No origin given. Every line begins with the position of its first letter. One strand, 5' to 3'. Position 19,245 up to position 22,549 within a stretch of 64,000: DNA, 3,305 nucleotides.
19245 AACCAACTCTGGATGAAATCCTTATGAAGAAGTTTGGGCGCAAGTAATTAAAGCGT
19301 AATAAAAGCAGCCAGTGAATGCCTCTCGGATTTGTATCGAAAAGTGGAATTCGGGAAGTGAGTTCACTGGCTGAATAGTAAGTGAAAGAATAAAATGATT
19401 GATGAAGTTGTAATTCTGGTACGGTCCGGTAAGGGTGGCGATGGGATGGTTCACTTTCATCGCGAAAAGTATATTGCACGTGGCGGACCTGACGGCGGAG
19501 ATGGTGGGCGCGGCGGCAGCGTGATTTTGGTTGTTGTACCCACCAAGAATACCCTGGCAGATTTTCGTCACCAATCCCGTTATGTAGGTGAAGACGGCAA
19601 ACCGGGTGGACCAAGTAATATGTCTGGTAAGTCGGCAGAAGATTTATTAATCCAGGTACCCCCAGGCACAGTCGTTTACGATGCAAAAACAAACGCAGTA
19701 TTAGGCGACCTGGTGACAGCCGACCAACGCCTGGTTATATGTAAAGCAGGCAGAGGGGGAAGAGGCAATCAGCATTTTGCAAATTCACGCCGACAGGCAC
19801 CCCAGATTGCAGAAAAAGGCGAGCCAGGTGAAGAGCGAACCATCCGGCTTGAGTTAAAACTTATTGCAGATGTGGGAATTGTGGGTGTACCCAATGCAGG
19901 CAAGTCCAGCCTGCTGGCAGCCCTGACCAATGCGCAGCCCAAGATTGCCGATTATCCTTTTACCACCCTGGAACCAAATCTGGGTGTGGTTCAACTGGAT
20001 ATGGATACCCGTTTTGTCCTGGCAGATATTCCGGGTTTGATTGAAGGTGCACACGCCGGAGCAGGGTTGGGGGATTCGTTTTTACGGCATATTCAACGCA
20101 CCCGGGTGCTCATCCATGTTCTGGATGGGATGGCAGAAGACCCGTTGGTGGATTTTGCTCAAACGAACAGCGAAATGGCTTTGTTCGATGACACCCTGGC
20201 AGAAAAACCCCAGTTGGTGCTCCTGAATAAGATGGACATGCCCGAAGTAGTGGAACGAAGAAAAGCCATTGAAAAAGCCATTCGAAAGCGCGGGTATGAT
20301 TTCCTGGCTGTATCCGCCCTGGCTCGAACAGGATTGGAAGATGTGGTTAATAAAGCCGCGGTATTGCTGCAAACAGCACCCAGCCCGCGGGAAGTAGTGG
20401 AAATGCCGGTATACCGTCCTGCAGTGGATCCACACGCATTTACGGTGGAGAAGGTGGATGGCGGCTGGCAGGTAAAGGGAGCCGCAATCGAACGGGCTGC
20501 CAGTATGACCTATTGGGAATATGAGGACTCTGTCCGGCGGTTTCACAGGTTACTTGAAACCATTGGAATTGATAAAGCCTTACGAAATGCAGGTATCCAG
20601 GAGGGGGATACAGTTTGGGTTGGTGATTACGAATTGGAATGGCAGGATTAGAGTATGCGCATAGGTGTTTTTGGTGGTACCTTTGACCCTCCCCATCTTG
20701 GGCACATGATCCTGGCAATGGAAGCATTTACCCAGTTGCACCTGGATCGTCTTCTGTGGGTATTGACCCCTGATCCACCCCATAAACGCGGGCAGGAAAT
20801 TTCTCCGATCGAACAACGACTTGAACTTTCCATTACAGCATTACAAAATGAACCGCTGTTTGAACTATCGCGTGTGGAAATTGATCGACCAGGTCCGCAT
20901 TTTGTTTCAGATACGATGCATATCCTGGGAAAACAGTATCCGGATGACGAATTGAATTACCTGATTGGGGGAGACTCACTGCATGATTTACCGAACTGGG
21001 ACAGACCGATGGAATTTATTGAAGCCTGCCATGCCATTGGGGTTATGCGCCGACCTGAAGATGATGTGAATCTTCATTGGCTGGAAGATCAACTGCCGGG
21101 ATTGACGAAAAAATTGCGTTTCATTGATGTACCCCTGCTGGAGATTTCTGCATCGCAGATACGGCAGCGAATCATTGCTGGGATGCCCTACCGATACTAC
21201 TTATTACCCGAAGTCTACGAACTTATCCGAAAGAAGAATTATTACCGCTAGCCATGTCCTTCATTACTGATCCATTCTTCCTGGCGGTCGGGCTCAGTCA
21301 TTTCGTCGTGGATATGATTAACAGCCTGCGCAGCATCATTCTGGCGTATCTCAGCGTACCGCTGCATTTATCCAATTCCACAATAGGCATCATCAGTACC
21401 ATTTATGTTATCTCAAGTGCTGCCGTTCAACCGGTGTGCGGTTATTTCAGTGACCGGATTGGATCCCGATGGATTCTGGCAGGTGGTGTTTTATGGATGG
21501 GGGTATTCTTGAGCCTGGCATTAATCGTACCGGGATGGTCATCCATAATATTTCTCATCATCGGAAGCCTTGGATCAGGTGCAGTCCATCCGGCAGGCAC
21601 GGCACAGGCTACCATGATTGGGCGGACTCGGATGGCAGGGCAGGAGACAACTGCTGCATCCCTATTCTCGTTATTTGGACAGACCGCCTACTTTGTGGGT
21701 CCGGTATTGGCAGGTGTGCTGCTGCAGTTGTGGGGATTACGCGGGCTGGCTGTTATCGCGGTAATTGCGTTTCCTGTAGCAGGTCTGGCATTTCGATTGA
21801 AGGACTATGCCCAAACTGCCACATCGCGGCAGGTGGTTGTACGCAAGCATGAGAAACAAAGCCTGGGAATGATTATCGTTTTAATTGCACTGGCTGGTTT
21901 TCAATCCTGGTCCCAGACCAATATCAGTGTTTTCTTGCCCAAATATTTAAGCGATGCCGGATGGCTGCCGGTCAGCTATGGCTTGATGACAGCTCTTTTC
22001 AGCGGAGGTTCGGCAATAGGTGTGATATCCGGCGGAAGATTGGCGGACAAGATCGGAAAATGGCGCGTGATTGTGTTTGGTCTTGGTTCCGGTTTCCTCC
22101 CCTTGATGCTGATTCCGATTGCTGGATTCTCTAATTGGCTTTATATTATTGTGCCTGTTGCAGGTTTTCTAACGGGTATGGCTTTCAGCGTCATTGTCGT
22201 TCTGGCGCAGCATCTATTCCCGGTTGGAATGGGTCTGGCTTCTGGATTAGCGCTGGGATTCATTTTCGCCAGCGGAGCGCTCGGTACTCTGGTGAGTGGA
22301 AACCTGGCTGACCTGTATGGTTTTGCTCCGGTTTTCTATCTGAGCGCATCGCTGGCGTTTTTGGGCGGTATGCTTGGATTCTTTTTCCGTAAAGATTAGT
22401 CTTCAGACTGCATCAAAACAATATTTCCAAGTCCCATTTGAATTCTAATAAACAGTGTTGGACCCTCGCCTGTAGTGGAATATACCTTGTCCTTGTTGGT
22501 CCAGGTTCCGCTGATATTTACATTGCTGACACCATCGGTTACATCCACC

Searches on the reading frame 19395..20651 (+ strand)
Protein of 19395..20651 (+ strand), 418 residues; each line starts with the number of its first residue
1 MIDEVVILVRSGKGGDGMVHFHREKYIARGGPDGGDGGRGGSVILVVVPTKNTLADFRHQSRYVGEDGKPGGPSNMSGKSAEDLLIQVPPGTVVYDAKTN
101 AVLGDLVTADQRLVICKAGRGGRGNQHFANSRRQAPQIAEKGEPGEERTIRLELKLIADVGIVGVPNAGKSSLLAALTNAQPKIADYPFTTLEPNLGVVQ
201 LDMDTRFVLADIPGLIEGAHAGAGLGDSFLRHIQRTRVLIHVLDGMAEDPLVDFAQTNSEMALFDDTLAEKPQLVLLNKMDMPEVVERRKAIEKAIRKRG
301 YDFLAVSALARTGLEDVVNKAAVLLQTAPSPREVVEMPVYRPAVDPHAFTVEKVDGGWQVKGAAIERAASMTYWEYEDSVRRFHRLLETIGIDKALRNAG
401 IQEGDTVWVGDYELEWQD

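Call 42: search_protein_families(library=pfam, proteins=[window:19395-20651:+], max_evalue=0.00001)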
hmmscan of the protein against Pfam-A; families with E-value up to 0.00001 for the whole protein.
window:19395-20651:+ (418 aa): 5 families
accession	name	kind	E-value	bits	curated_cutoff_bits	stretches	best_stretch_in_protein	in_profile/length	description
PF01018.28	GTP1_OBG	-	6.9e-60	201.6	27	1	2-156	1-155/155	GTP1/OBG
PF01926.29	MMR_HSR1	-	5.5e-26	91.3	21.9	1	159-279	1-113/113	50S ribosome-binding GTPase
PF09269.16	DUF1967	-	2.8e-23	82.2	27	1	349-416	1-70/70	Domain of unknown function (DUF1967)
PF02421.24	FeoB_N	-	1.7e-10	41.1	27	1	160-319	3-154/156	Ferrous iron transport protein B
PF00025.27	Arf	-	9.3e-06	25.7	22.3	0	162-319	19-168/174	ADP-ribosylation factor family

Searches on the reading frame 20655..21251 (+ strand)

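Call 42: search_protein_families(library=pfam, proteins=[window:20655-21251:+], max_evalue=0.00001)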
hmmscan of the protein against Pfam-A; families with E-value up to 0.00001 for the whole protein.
window:20655-21251:+ (198 aa): 1 family
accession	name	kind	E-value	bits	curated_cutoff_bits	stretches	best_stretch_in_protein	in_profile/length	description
PF01467.32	CTP_transf_like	-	1.5e-20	74.2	21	1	5-172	1-133/133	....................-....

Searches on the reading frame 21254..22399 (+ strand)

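Call 42: search_protein_families(library=pfam, proteins=[window:21254-22399:+], max_evalue=0.00001)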
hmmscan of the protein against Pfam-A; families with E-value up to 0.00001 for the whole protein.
window:21254-22399:+ (381 aa): 2 families
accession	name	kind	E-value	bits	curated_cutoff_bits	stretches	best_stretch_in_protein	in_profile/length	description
PF07690.21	MFS_1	-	1.7e-47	162.4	33.4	2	13-332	2-334/347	Major Facilitator Superfamily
PF12832.13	MFS_1_like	-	5.5e-10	39.3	25.2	1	36-362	28-372/373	MFS_1 like family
